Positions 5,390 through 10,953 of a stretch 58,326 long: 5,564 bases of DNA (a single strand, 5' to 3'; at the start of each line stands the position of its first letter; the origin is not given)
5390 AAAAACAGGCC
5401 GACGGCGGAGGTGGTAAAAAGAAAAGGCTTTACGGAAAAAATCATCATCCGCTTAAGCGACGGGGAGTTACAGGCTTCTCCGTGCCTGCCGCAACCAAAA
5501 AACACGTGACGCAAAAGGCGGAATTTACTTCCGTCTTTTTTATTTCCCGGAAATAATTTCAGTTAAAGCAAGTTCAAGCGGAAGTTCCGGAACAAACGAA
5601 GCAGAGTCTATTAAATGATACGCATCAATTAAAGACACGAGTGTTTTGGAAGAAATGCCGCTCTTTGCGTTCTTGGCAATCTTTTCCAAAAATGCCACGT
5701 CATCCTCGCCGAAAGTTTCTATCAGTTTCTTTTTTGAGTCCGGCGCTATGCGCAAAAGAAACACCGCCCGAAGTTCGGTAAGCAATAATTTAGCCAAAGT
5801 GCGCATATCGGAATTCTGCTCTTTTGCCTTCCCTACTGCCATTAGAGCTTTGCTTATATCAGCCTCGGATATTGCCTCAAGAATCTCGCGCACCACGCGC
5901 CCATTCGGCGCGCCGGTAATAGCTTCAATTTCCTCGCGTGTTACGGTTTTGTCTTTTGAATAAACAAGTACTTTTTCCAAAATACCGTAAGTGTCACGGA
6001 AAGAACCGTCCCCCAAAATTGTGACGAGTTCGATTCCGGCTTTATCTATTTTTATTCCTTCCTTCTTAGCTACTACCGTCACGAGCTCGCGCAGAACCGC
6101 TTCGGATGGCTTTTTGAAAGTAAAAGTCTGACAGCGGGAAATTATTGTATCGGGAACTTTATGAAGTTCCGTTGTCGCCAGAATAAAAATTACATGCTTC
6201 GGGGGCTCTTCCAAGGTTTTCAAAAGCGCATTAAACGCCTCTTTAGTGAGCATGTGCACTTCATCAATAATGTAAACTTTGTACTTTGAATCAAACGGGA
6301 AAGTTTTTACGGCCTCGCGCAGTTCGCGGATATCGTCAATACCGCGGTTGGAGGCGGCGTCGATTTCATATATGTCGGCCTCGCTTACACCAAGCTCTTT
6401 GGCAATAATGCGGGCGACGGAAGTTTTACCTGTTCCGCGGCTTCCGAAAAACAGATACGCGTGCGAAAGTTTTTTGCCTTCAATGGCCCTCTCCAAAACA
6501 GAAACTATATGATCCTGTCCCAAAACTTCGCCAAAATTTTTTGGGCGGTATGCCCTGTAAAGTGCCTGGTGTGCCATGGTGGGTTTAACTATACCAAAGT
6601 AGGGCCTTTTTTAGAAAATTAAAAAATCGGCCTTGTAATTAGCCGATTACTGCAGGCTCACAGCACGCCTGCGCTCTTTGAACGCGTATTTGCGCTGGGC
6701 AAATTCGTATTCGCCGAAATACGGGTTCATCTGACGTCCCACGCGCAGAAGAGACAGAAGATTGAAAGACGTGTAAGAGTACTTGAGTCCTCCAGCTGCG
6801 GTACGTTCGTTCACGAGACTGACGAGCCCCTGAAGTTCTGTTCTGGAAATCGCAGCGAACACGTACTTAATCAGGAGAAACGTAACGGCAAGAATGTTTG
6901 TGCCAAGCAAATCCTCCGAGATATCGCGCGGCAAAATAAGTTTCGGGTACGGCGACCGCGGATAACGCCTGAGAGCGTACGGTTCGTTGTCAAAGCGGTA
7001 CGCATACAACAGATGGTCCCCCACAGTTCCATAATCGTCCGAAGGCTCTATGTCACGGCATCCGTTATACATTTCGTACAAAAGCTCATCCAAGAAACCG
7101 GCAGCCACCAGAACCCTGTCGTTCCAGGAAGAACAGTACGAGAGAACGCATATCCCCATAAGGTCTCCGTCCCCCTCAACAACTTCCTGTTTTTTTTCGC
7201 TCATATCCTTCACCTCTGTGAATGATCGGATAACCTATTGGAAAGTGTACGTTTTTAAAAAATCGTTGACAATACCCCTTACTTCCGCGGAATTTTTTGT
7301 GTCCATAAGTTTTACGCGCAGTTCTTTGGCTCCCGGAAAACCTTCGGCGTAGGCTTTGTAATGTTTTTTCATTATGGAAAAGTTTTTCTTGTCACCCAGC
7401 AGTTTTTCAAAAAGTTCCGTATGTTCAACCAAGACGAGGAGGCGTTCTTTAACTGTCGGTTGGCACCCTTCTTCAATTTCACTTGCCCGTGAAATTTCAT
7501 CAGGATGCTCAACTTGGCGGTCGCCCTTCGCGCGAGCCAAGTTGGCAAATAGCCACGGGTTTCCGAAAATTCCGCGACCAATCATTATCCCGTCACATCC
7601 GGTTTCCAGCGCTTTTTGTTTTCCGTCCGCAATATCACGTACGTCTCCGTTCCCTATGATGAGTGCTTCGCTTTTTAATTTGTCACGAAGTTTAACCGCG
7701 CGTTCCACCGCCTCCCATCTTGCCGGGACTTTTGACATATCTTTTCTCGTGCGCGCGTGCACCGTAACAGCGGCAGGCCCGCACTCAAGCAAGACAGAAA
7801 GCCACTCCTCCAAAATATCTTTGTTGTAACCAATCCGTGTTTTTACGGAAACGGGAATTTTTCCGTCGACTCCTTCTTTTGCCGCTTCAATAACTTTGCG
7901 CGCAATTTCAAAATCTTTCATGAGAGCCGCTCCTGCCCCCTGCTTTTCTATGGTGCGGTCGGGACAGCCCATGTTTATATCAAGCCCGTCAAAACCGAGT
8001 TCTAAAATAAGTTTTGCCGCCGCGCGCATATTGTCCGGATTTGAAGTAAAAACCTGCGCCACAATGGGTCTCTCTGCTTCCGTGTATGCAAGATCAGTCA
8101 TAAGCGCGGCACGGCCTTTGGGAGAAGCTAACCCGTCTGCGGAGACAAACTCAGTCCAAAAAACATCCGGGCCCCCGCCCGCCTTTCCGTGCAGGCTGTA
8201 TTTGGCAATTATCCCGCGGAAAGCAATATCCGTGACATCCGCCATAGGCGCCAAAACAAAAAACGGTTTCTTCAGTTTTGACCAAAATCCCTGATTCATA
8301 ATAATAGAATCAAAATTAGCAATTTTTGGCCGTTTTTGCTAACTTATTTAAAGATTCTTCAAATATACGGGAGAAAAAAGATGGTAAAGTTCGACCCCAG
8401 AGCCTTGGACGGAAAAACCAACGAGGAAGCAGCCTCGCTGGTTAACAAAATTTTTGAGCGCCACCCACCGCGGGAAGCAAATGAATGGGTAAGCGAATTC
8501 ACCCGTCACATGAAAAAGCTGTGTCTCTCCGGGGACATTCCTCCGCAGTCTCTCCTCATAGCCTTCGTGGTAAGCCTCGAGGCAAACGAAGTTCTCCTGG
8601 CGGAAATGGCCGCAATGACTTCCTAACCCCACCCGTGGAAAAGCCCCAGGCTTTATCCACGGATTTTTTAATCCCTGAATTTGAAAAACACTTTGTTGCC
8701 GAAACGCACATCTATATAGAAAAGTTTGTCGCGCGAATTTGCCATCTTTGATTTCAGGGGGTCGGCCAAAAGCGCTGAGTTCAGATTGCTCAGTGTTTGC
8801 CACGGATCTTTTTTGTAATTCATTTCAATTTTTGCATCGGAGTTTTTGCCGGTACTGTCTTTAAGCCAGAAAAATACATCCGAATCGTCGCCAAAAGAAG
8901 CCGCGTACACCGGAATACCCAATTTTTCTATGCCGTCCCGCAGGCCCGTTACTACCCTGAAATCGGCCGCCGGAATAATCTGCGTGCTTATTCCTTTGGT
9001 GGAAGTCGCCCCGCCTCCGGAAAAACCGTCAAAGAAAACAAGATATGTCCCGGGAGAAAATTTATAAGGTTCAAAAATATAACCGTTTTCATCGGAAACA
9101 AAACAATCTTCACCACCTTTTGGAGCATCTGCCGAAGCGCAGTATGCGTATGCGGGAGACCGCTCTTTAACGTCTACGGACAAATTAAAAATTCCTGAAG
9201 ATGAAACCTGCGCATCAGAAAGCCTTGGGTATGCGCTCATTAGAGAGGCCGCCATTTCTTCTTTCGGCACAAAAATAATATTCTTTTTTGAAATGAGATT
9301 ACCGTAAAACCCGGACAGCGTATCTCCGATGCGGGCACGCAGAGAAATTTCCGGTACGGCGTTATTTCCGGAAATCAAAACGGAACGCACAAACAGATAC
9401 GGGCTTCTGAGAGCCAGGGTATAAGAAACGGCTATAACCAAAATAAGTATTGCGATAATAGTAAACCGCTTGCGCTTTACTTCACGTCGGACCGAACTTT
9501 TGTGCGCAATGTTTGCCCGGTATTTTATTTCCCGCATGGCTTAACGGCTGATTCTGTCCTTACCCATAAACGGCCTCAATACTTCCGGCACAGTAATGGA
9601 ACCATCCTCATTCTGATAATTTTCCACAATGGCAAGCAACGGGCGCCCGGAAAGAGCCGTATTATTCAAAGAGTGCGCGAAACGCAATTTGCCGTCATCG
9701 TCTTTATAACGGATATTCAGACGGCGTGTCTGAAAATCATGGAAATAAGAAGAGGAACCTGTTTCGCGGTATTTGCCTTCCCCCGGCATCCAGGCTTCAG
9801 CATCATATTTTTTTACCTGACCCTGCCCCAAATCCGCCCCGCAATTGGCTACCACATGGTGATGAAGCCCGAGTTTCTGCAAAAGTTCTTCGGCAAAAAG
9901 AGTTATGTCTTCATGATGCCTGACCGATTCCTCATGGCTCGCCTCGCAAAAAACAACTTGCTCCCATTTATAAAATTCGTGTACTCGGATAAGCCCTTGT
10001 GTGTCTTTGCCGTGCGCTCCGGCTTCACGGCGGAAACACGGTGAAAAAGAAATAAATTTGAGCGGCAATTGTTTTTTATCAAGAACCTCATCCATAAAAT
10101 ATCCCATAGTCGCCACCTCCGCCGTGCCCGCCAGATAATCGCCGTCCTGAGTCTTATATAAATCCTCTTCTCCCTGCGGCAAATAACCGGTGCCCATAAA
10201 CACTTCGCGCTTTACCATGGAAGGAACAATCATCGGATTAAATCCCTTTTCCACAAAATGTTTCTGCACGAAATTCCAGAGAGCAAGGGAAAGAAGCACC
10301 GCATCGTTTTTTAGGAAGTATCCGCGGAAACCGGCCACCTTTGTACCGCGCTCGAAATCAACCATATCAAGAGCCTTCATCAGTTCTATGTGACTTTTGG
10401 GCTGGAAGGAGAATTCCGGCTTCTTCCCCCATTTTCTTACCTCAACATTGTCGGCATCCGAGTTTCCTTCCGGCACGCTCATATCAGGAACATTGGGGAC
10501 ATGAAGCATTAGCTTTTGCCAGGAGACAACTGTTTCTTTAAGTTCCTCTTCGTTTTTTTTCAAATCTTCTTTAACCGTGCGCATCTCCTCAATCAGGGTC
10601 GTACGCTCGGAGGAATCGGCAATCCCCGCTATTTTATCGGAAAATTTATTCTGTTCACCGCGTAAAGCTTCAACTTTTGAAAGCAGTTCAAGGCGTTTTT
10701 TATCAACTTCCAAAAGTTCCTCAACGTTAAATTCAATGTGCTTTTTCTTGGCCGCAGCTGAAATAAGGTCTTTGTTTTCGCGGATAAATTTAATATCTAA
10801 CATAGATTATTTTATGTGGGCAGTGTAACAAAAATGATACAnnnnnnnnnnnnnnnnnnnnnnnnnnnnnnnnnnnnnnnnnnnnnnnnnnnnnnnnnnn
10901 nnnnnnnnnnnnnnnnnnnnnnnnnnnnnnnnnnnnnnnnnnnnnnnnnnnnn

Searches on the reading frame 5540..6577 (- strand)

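Call 51: search_protein_families(library=pfam, proteins=[window:5540-6577:-], max_evalue=0.00001)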
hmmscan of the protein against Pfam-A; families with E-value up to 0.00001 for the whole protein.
window:5540-6577:- (345 aa): 6 families
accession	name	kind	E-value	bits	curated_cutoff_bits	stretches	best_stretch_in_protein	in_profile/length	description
PF13177.12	DNA_pol3_delta2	-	1.8e-36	126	27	2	77-157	80-160/161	DNA polymerase III, delta subunit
PF00004.35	AAA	-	4.5e-17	63.2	21.2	1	42-153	2-127/131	ATPase family associated with various cellular activities (AAA)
PF05496.18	RuvB_N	-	7.3e-09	36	27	1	11-124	2-110/159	Holliday junction DNA helicase RuvB P-loop domain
PF13401.12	AAA_22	-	2.5e-07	31.5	27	0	100-136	86-123/130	AAA domain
PF06068.19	TIP49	-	3.2e-07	30.3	23.8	0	25-64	36-76/347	TIP49 P-loop domain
PF13173.12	AAA_14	-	7.7e-06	26.4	27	0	40-132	4-95/129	AAA domain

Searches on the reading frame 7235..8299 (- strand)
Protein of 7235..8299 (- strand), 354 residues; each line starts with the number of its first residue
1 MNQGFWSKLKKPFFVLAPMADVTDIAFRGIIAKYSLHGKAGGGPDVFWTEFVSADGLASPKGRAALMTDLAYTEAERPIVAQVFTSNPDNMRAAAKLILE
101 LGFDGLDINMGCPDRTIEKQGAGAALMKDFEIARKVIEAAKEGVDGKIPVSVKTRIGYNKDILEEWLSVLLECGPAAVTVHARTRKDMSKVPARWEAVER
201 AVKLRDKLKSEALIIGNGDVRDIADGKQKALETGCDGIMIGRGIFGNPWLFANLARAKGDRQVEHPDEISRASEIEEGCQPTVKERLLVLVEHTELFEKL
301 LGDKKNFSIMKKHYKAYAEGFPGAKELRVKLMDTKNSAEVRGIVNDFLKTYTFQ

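Call 51: search_protein_families(library=pfam, proteins=[window:7235-8299:-], max_evalue=0.00001)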
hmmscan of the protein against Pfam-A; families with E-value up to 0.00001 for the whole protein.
window:7235-8299:- (354 aa): 1 family
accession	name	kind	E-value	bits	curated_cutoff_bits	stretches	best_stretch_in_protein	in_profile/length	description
PF01207.24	Dus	-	1.1e-62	212.3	20.4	1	16-341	2-299/311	Dihydrouridine synthase (Dus)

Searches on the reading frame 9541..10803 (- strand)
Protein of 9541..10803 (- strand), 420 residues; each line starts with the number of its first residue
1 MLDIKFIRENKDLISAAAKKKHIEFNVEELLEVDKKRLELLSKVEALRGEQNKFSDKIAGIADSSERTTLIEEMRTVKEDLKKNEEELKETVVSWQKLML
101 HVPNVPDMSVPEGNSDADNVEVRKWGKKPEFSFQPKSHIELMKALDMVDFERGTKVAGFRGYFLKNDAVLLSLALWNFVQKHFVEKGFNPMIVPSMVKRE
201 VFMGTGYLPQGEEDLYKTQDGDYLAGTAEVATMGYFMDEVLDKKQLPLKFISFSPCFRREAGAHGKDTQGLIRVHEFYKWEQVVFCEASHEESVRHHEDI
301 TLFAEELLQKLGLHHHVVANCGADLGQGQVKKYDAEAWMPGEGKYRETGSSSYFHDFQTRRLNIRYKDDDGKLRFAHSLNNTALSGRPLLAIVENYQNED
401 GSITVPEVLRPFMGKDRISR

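Call 51: search_protein_families(library=pfam, proteins=[window:9541-10803:-], max_evalue=0.00001)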
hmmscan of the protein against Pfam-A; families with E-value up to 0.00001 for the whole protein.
window:9541-10803:- (420 aa): 2 families
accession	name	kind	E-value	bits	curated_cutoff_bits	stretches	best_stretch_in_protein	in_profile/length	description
PF00587.30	tRNA-synt_2b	-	2.7e-33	116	29.3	1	223-396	12-179/179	tRNA synthetase class II core domain (G, H, P, S and T)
PF02403.27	Seryl_tRNA_N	-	8.8e-23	81.1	28.2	1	1-106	1-108/108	Seryl-tRNA synthetase N-terminal domain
